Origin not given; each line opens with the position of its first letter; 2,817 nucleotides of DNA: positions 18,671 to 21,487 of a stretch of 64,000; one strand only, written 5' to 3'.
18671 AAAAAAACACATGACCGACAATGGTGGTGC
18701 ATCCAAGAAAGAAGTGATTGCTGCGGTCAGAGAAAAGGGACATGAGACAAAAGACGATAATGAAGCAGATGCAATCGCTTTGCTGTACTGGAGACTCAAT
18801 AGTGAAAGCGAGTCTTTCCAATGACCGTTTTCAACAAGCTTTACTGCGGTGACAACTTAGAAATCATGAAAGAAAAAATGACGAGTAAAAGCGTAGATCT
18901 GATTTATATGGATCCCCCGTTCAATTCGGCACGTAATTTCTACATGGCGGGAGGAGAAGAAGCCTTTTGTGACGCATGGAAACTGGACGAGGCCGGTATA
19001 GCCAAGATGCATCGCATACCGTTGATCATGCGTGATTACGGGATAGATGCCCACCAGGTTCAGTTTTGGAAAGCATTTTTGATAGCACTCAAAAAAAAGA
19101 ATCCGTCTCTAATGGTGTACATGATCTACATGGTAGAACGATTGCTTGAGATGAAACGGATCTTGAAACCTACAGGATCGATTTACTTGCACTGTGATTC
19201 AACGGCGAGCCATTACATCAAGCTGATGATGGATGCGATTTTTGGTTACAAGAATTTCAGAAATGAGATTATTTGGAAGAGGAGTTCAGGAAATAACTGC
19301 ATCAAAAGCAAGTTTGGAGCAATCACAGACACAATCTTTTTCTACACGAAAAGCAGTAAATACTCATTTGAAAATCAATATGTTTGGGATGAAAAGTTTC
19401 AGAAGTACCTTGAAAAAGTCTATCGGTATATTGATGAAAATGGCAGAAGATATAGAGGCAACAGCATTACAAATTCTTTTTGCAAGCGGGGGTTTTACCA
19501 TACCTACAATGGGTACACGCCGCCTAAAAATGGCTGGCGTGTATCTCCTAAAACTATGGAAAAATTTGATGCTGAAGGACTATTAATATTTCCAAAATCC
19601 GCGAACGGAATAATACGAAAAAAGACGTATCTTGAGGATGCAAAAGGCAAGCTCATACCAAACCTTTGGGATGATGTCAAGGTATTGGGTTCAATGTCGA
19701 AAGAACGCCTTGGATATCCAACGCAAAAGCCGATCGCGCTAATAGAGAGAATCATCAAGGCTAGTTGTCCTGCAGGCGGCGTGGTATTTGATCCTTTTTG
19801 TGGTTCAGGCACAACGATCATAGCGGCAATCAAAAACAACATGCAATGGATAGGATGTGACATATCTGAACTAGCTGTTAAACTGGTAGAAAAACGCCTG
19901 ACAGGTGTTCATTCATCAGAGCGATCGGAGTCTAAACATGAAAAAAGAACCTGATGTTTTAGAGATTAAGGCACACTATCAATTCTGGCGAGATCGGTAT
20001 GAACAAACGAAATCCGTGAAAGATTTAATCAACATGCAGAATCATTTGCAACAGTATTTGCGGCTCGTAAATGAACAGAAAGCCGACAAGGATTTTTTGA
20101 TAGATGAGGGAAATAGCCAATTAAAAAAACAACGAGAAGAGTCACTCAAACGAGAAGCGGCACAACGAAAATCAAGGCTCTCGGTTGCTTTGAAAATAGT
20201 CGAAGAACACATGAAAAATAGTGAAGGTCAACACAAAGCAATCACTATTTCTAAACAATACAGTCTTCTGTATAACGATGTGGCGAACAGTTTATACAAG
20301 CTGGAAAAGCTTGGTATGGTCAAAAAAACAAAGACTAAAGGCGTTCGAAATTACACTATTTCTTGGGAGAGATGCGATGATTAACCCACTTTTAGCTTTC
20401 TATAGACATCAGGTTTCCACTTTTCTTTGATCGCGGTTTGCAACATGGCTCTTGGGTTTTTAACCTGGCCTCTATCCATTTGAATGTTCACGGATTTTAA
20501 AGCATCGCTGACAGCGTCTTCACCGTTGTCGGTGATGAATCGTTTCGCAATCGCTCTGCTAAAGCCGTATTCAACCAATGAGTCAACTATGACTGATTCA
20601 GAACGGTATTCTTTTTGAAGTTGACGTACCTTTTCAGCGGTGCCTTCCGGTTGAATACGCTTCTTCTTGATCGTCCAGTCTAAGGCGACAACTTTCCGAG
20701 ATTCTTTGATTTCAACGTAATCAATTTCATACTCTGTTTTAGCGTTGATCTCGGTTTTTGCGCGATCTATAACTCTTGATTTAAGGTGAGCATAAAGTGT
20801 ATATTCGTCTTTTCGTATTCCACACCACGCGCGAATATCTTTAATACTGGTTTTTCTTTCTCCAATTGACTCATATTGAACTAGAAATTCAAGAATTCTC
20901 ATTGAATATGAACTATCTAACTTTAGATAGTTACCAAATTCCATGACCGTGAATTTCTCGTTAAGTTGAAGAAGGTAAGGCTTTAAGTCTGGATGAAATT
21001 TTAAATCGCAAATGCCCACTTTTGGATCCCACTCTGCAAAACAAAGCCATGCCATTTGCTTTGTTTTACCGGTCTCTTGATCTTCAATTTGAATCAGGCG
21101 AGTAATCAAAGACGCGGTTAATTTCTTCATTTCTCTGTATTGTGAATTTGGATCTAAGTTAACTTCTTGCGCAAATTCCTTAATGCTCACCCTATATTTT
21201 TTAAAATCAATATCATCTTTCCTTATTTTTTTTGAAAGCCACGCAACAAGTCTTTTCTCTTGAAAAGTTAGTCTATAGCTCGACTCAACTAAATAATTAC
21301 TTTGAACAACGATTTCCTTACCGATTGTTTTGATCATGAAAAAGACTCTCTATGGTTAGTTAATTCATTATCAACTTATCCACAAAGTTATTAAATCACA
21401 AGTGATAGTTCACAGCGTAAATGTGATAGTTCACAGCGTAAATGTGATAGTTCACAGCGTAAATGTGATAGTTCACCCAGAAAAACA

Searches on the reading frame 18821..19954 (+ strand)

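Call 94: search_protein_families(library=pfam, proteins=[window:18821-19954:+], max_evalue=0.001)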
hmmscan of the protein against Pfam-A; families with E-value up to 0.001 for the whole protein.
window:18821-19954:+ (377 aa): 4 families
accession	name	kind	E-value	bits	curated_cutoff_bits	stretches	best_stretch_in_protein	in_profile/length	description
PF01555.25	N6_N4_Mtase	-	7e-46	157.4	26.7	1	25-357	1-220/221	DNA methylase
PF02086.21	MethyltransfD12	-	2.3e-06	28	22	0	308-356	12-58/253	D12 class N6 adenine-specific DNA methyltransferase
PF03602.21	Cons_hypoth95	-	2.9e-05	24.2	24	0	9-37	97-126/182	Conserved hypothetical protein 95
PF13649.12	Methyltransf_25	-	0.00094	20.3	27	0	323-360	2-41/97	Methyltransferase domain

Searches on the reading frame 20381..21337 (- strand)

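Call 94: search_protein_families(library=pfam, proteins=[window:20381-21337:-], max_evalue=0.001)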
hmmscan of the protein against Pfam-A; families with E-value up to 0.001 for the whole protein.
window:20381-21337:- (318 aa): 2 families
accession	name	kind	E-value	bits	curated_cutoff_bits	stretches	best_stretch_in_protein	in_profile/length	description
PF01051.27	Rep3_N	-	3.3e-34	118.7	22.4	1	9-152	1-140/141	Initiator Replication protein, WH1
PF21205.3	Rep3_C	-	5.5e-13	49.4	21.1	1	164-222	1-58/59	Initiator Rep protein, WH2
